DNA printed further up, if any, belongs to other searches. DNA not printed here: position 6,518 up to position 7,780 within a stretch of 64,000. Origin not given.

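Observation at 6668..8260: Low-GC three-gene operon: small protein, histone-H1-like K/R-rich disordered protein, 4-TM membrane protein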

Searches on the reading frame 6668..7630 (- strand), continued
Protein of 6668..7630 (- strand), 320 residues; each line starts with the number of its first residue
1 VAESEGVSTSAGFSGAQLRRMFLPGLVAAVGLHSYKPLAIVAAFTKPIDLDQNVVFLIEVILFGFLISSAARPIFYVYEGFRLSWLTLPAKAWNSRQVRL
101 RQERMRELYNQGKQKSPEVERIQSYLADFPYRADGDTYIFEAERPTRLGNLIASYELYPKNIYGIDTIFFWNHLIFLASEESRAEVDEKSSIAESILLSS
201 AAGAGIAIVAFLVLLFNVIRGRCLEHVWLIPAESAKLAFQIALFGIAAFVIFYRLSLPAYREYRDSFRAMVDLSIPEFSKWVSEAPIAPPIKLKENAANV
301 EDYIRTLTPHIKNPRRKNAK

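Call 52: find_encoding_contigs(protein=P0016, flank=8000, max_places=2)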
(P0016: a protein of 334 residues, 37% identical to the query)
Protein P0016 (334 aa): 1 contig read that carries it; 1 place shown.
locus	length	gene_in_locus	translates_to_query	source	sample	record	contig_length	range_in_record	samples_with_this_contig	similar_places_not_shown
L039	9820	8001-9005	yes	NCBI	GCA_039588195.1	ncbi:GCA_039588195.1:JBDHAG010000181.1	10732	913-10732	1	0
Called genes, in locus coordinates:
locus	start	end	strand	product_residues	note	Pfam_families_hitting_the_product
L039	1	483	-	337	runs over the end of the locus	PF01548:DEDD_Tnp_IS110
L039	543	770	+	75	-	-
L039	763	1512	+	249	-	-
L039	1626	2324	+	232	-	-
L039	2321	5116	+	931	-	PF00515:TPR_1 (weak), PF13432:TPR_16, PF13432:TPR_16, PF14559:TPR_19, PF00515:TPR_1, PF07719:TPR_2, PF13414:TPR_11, PF13432:TPR_16, +19 more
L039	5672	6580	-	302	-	-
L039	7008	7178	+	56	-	-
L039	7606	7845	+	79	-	-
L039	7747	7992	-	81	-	-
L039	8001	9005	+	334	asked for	-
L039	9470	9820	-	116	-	?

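Call 53: find_encoding_contigs(protein=P0008, flank=8000, max_places=2)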
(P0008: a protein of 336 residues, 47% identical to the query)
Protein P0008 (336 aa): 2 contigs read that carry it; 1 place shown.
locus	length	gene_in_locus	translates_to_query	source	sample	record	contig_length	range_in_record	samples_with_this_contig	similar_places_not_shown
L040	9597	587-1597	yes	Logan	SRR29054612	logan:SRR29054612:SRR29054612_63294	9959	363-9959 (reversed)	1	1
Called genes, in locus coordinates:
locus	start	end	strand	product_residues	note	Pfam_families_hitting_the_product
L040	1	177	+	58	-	?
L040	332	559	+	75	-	-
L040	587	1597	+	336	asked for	-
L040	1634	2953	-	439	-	-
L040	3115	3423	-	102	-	-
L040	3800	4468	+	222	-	-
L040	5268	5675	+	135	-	-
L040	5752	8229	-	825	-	PF11854:MtrB_PioB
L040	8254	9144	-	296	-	PF03264:Cytochrom_NNT (faint), PF22113:Mtrc-MtrF_II-IV_dom (faint), PF22678:Cytochrom_c_NrfB-like (faint), PF14522:Cytochrome_C7 (weak), PF14537:Cytochrom_c3_2 (weak), PF09699:Paired_CXXCH_1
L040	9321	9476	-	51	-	-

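Call 55: find_homologous_proteins(query=A3, max_evalue=0.00001)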
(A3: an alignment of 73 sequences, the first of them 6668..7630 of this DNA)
Query A3 (73 sequences) (320 aa, profile of the alignment): 488 proteins with E <= 0.00001 among 8000 candidates; the best 120 are listed.
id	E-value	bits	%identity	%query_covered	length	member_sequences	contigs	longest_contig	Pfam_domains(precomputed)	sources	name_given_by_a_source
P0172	4.4e-103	363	31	82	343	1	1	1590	-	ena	-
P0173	4.5e-103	363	27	79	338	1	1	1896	-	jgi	-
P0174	1.2e-102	362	27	81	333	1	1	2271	-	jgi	jgi:hypothetical protein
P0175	7.5e-102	359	26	91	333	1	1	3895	-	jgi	jgi:hypothetical protein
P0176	9.6e-102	359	30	63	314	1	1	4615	-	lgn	-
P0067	9.8e-102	359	26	83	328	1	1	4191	-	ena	-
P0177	6.8e-101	356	25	83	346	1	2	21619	-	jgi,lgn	jgi:hypothetical protein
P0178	1.7e-100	355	27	93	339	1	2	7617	-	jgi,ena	jgi:hypothetical protein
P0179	1.9e-100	354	27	81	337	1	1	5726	-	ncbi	-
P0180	2.0e-100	354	30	79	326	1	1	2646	-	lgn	-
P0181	4.5e-100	353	26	83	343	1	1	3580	-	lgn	-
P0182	5.4e-100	353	29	79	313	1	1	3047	-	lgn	-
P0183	5.4e-100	353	28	79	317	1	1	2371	-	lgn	-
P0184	7.3e-100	353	31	82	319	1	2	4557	-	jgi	jgi:hypothetical protein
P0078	1.7e-99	351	28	79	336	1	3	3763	-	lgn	-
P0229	1.5e-96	342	28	79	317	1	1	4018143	-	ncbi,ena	-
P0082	7.0e-93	330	31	79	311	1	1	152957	-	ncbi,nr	ncbi:MAG: hypothetical protein NW206_17755 [Hyphomonadaceae bacterium]|nr:hypothetical protein [Hyph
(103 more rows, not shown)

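Call 56: find_encoding_contigs(protein=P0229, flank=6000, max_places=2)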
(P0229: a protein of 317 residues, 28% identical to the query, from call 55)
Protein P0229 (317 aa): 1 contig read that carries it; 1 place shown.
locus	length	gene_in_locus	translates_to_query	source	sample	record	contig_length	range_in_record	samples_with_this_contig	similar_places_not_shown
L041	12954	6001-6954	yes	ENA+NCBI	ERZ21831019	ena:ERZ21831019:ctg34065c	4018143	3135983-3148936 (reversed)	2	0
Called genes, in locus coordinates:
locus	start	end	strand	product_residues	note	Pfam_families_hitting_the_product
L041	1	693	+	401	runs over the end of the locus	-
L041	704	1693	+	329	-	PF13476:AAA_23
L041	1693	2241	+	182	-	-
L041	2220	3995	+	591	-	PF00580:UvrD-helicase, PF13245:AAA_19, PF13604:AAA_30 (faint), PF13361:UvrD_C, PF13538:UvrD_C_2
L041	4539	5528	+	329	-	PF00589:Phage_integrase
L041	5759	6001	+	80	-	PF00313:CSD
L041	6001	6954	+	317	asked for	-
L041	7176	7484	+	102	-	PF00216:Bac_DNA_binding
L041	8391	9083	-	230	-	-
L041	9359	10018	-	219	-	PF11769:DUF3313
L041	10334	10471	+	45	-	-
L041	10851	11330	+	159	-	-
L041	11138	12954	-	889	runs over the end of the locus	PF02629:CoA_binding, PF13380:CoA_binding_2, PF13607:Succ_CoA_lig, PF19045:Ligase_CoA_2 (weak), PF13549:ATP-grasp_5, PF13302:Acetyltransf_3, PF00583:Acetyltransf_1, PF13508:Acetyltransf_7, +2 more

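Call 57: find_encoding_contigs(protein=P0082, flank=6000, max_places=2)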
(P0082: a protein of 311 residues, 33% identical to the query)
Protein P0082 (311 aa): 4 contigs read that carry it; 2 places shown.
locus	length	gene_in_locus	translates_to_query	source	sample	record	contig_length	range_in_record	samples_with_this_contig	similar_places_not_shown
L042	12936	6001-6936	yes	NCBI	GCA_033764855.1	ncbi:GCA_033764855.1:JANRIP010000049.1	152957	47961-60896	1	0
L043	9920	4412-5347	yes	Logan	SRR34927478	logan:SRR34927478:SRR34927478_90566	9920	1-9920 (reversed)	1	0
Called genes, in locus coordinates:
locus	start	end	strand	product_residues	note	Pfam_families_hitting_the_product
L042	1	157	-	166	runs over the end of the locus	PF01590:GAF, PF13185:GAF_2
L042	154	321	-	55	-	-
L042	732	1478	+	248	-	PF13560:HTH_31 (weak)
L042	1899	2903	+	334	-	PF20282:CTD6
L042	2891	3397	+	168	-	PF20288:MC2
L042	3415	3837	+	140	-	-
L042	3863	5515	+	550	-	-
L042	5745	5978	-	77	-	-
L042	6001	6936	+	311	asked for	-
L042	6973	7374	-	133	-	-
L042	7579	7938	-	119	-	PF12728:HTH_17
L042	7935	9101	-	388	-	PF03743:TrbI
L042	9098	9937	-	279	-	PF03524:CagX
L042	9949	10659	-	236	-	PF04335:VirB8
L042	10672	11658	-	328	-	PF04610:TrbL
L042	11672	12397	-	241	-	-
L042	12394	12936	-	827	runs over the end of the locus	PF27097:VirB4_TrbE_N, PF03135:CagE_TrbE_VirB (faint), PF19044:P-loop_TraG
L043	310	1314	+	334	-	PF20282:CTD6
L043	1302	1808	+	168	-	PF20288:MC2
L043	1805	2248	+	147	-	-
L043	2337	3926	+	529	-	-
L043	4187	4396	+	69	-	-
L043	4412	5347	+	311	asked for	-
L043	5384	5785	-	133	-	-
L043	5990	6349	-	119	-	PF12728:HTH_17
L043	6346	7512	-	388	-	PF03743:TrbI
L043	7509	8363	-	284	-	PF03524:CagX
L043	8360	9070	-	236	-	PF04335:VirB8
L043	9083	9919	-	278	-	?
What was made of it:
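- L042/L043 sit beside a T4SS gene set (call 57).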

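Call 59: search_protein_families(library=pfam, proteins=[L001:7421-7975:+, L003:5028-5591:+, L041:5759-5998:+, L043:4187-4393:+, L040:332-556:+], max_evalue=1)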
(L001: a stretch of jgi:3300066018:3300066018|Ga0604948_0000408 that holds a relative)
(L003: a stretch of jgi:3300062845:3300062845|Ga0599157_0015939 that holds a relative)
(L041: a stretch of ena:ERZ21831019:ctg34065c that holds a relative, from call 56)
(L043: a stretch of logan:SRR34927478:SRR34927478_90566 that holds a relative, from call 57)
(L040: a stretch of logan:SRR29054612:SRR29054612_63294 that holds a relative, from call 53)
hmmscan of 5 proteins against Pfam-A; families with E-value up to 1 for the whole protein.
L001:7421-7975:+ (185 aa): 6 families
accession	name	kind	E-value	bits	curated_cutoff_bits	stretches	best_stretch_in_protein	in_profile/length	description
PF22738.1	NNH7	-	0.0016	19.1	27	1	23-92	146-215/225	NACHT N-terminal Helical domain 7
PF09339.16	HTH_IclR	-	0.013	15.7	22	1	62-80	20-38/52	IclR helix-turn-helix domain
PF15898.10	PRKG1_interact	-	0.081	14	32.4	1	16-69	4-56/101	cGMP-dependent protein kinase interacting domain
PF06100.17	MCRA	-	0.099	11.9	23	1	25-66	55-96/495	MCRA family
PF00376.29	MerR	-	0.13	12.5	28.2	1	65-87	4-25/38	MerR family regulatory protein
PF19191.5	HEF_HK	-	0.2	12.6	24.1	0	14-42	26-54/67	HEF_HK domain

L003:5028-5591:+ (188 aa): 7 families
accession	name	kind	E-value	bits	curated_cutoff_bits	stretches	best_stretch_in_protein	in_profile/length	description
PF13411.12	MerR_1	-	9.5e-05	22.9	21.6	1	61-112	1-51/69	MerR HTH family regulatory protein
PF12728.13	HTH_17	-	0.0021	18.7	27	1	61-104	2-43/51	Helix-turn-helix domain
PF09339.16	HTH_IclR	-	0.091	13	22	1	58-80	16-38/52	IclR helix-turn-helix domain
PF15978.11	TnsD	-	0.12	11.8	32.4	1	7-99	159-238/355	Tn7-like transposition protein D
PF01381.28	HTH_3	-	0.14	12.6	23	1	61-94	10-41/55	Helix-turn-helix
PF00376.29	MerR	-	0.17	12.2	28.2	1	63-98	2-36/38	MerR family regulatory protein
PF13443.12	HTH_26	-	0.31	11.8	22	1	62-84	12-34/63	Cro/C1-type HTH DNA-binding domain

L041:5759-5998:+ (80 aa): 3 families
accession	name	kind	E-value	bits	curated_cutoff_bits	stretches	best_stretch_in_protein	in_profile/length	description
PF00313.28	CSD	-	8.8e-27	93.2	27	1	3-65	2-65/66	'Cold-shock' DNA-binding domain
PF08206.17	OB_RNB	-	0.0029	17.7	24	1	12-33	7-29/58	Ribonuclease B OB domain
PF22707.2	S1CSD-TOTE-2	-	0.0066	16.9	27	1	3-35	4-29/60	S1/CSD-like domain 2 of the TOTE conflict systems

L043:4187-4393:+ (69 aa): 1 family
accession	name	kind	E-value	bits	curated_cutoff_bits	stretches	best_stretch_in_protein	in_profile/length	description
PF25310.1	VG15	-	0.5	10.9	26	1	4-62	88-151/212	VG15 protein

L040:332-556:+ (75 aa): 2 families
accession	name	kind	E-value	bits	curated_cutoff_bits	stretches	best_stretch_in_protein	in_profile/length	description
PF07382.16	HC2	-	7.9e-05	23.3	40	1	2-57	89-141/194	Histone H1-like nucleoprotein HC2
PF20069.4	DUF6465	-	0.62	10.5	26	1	5-55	9-58/130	Family of unknown function (DUF6465)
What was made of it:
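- On Histone H1-like nucleoprotein HC2 (PF07382), for ORF2: The related partner in L040 scores 23.3 bits against a cut-off of 40 (call 59).
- Closest known: Histone-H1-like lysine/alanine/proline repeat tails. Different: The best Pfam HC2 score is 23.3 bits against a cut-off of 40 (call 59), so the resemblance is compositional only.
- L003 has a MerR_1 HTH (call 59).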

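Call 60: search_dna_similar(query=window:6668-7630:-, collection=plasmids, mode=protein, max_evalue=0.001, max_rows=30)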
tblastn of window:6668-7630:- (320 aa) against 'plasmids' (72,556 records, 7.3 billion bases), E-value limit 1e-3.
Records with a match: 2; places in all: 2; records where one place covers at least 80% of the query: 0.
Best place of each record, by identity: <60% 2.
By first word of the organism name: Streptomyces 2.
By predicted mobility (MOB-suite, as given by PLSDB): non-mobilizable 1; mobilizable 1.
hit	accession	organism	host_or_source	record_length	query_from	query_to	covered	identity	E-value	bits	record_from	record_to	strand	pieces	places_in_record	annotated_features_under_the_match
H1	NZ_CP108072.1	Streptomyces sp. NBC_00271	-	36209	63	274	66%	26.3%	4e-6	56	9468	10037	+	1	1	hypothetical protein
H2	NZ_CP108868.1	Streptomyces sp. NBC_00829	-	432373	63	187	39%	31.0%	3e-5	54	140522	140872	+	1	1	hypothetical protein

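Call 61: get_annotated_region(hit=H1, flank=6000)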
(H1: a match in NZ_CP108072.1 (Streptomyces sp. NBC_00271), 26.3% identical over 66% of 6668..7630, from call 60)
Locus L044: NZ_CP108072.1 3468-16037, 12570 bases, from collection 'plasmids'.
description: Streptomyces sp. NBC_00271 plasmid unnamed2, complete sequence
organism: Streptomyces sp. NBC_00271 (NCBI taxid 2975697)
taxonomy: Bacteria; Actinomycetota; Actinomycetes; Kitasatosporales; Streptomycetaceae; Streptomyces; Streptomyces sp. NBC 00271
host: -; source: -; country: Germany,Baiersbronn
typing (MOB-suite, as given by PLSDB): non-mobilizable
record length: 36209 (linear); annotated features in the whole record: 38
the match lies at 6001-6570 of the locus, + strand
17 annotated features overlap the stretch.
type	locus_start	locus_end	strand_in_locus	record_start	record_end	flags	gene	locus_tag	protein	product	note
CDS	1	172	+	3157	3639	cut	-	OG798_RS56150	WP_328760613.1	hypothetical protein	-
CDS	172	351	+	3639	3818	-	-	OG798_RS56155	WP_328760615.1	hypothetical protein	-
CDS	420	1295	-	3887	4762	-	-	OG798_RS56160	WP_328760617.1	hypothetical protein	-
CDS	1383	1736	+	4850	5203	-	-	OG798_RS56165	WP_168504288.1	hypothetical protein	-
CDS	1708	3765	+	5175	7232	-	-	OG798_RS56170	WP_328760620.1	caspase family protein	GO:0006508 - proteolysis [Evidence IEA]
CDS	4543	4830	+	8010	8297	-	-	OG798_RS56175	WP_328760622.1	hypothetical protein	-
CDS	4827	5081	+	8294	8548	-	-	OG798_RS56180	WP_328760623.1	hypothetical protein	-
CDS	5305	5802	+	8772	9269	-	-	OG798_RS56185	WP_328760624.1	hypothetical protein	-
CDS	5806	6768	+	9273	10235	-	-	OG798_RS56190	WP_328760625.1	hypothetical protein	-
CDS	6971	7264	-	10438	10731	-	-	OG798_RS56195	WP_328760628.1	hypothetical protein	-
CDS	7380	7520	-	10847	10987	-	-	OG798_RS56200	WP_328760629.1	hypothetical protein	-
CDS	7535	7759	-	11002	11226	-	-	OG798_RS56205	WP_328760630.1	hypothetical protein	-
CDS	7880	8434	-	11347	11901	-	-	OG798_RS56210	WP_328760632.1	RNA polymerase sigma factor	GO:0006352 - DNA-templated transcription initiation [Evidence IEA]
CDS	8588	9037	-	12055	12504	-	-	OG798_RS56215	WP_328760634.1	DUF6188 family protein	-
CDS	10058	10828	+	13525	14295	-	-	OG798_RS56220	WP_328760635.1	polymer-forming cytoskeletal protein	-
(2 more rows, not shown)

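Call 62: get_annotated_region(hit=H2, flank=6000)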
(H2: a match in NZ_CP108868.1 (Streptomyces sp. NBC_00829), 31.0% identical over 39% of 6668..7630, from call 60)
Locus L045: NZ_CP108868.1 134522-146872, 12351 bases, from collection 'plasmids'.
description: Streptomyces sp. NBC_00829 plasmid unnamed1, complete sequence
organism: Streptomyces sp. NBC_00829 (NCBI taxid 2903679)
taxonomy: Bacteria; Actinomycetota; Actinomycetes; Kitasatosporales; Streptomycetaceae; Streptomyces; Streptomyces sp. NBC 00829
host: -; source: -; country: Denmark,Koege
typing (MOB-suite, as given by PLSDB): mobilizable; relaxase MOBP
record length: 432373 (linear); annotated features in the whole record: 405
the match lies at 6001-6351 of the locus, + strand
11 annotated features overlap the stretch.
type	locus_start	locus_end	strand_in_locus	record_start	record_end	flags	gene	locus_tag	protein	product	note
CDS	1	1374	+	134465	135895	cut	ltrA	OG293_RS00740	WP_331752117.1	group II intron reverse transcriptase/maturase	GO:0000373 - Group II intron splicing [Evidence IEA]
CDS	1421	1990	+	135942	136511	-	-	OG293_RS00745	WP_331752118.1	hypothetical protein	-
CDS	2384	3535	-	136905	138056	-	-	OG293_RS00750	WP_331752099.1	ISAs1 family transposase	-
CDS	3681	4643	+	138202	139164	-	-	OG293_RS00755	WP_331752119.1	helix-turn-helix transcriptional regulator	GO:0006355 - regulation of DNA-templated transcription [Evidence IEA]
CDS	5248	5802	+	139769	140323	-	-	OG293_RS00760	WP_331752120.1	TerD family protein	-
CDS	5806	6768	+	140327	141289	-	-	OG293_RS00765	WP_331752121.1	hypothetical protein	-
CDS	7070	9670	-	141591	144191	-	-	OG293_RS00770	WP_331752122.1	glycosyl hydrolase family 28-related protein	-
CDS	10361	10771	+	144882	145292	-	-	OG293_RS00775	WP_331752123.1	recombinase family protein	GO:0006310 - DNA recombination [Evidence IEA]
CDS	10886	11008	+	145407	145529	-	-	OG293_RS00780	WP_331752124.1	hypothetical protein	-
CDS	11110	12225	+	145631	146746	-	-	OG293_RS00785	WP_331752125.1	tyrosine-type recombinase/integrase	GO:0015074 - DNA integration [Evidence IEA]; GO:0006310 - DNA recombination [Evidence IEA]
CDS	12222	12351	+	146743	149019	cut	-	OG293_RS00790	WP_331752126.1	site-specific integrase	GO:0015074 - DNA integration [Evidence IEA]; GO:0006310 - DNA recombination [Evidence IEA]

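Call 66: search_dna_similar(query=P0082, collection=plasmids, mode=protein, max_evalue=0.001, max_rows=40)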
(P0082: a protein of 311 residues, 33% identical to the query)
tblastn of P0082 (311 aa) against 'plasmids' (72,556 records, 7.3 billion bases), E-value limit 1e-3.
Records with a match: 1; places in all: 1; records where one place covers at least 80% of the query: 0.
Best place of each record, by identity: <60% 1.
By first word of the organism name: Rhodococcus 1.
By predicted mobility (MOB-suite, as given by PLSDB): non-mobilizable 1.
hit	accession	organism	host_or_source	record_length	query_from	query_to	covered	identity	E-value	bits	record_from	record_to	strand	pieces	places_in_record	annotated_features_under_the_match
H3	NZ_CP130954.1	Rhodococcus opacus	cell culture,Sod-podzolic soil ...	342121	61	199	45%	26.3%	1e-4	51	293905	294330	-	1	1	hypothetical protein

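Call 67: search_dna_similar(query=L044:5806-6765:+, collection=plasmids, mode=protein, max_evalue=0.001, max_rows=40)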
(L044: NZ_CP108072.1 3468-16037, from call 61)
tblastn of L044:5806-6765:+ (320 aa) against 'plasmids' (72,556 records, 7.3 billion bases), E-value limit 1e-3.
Records with a match: 27; places in all: 27; records where one place covers at least 80% of the query: 3.
Best place of each record, by identity: >=99% 1; 90-95% 1; 80-90% 1; <60% 24.
By first word of the organism name: Ralstonia 19; Streptomyces 6; Rhodococcus 1; Nostoc 1.
By predicted mobility (MOB-suite, as given by PLSDB): non-mobilizable 22; mobilizable 4; conjugative 1.
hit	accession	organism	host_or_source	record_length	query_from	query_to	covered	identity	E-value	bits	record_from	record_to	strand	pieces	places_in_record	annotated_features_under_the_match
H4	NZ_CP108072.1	Streptomyces sp. NBC_00271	-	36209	37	320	89%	100.0%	0e+0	570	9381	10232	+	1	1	hypothetical protein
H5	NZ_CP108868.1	Streptomyces sp. NBC_00829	-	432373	37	320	89%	88.7%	4e-151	476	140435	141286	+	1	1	hypothetical protein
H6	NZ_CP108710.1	Streptomyces canus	-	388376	37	305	84%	52.8%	1e-84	285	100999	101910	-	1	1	hypothetical protein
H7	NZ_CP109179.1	Streptomyces sp. NBC_01717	-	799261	193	320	40%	90.6%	5e-60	214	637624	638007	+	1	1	hypothetical protein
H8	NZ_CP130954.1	Rhodococcus opacus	cell culture,Sod-podzolic soil ...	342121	73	283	66%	29.9%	1e-8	64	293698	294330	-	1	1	hypothetical protein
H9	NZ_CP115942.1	Ralstonia syzygii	Musa sp.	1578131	58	279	69%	28.0%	6e-14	80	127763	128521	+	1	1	none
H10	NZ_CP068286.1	Ralstonia syzygii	Musa balbisiana cultivar Kepok,banana ...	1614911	58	279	69%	28.0%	6e-14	80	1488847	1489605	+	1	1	record has no annotation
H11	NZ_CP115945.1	Ralstonia syzygii R24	Syzygium aromaticum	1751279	58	279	69%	28.0%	6e-14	80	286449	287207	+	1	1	none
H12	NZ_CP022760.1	Ralstonia solanacearum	Solanum tuberosum,single cell,Potato ...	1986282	58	279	69%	28.0%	7e-14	80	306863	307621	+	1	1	none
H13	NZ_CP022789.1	Ralstonia solanacearum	Solanum tuberosum,single cell,Potato ...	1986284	58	279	69%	28.0%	7e-14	80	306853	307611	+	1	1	none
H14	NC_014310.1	Ralstonia solanacearum PSI07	-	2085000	58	279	69%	28.0%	1e-13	79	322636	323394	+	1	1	none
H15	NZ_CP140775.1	Streptomyces goshikiensis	cell culture,soil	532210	68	295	71%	27.1%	2e-5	54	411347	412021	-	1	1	hypothetical protein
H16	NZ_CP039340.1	Ralstonia pseudosolanacearum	-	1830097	58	279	69%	27.7%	1e-10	70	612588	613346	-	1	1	none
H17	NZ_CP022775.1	Ralstonia solanacearum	Solanum tuberosum,single cell,Potato ...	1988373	58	279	69%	27.6%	8e-13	77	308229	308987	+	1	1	none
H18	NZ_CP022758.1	Ralstonia solanacearum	Solanum tuberosum,single cell,Potato ...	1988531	58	279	69%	27.6%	8e-13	77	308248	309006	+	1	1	none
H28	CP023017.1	Ralstonia solanacearum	Solanum tuberosum,single cell,Potato ...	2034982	58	279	69%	27.6%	3e-12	75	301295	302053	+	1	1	hypothetical protein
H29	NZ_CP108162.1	Streptomyces sp. NBC_00158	-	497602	131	284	48%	25.2%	3e-4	50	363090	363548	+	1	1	hypothetical protein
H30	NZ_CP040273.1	Nostoc sp. C052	Blasia pusilla,pure culture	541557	58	189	41%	23.9%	2e-6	57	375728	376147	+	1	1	hypothetical protein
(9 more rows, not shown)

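Call 68: get_annotated_region(hit=H28, flank=5000)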
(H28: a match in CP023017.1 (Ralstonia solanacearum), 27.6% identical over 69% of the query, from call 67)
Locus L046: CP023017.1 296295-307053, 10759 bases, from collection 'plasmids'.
description: Ralstonia solanacearum strain SL3022 plasmid unnamed, complete sequence
organism: Ralstonia solanacearum (NCBI taxid 305)
taxonomy: Bacteria; Pseudomonadota; Betaproteobacteria; Burkholderiales; Burkholderiaceae; Ralstonia; Ralstonia solanacearum
host: -; source: Solanum tuberosum,single cell,Potato bacterial wilt; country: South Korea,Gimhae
typing (MOB-suite, as given by PLSDB): non-mobilizable
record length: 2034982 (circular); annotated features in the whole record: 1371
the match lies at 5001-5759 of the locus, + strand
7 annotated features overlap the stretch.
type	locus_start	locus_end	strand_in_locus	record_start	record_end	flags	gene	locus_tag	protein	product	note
CDS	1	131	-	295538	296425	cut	-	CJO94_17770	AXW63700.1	hypothetical protein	-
CDS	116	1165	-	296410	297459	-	-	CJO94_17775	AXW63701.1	hypothetical protein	-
CDS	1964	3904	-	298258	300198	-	-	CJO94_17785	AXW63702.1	hypothetical protein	-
CDS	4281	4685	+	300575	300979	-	-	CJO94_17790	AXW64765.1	hypothetical protein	-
CDS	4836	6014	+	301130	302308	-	-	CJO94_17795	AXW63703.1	hypothetical protein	-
CDS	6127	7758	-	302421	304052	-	-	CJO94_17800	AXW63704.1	APC family permease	-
CDS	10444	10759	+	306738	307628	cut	-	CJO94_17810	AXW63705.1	LuxR family transcriptional regulator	-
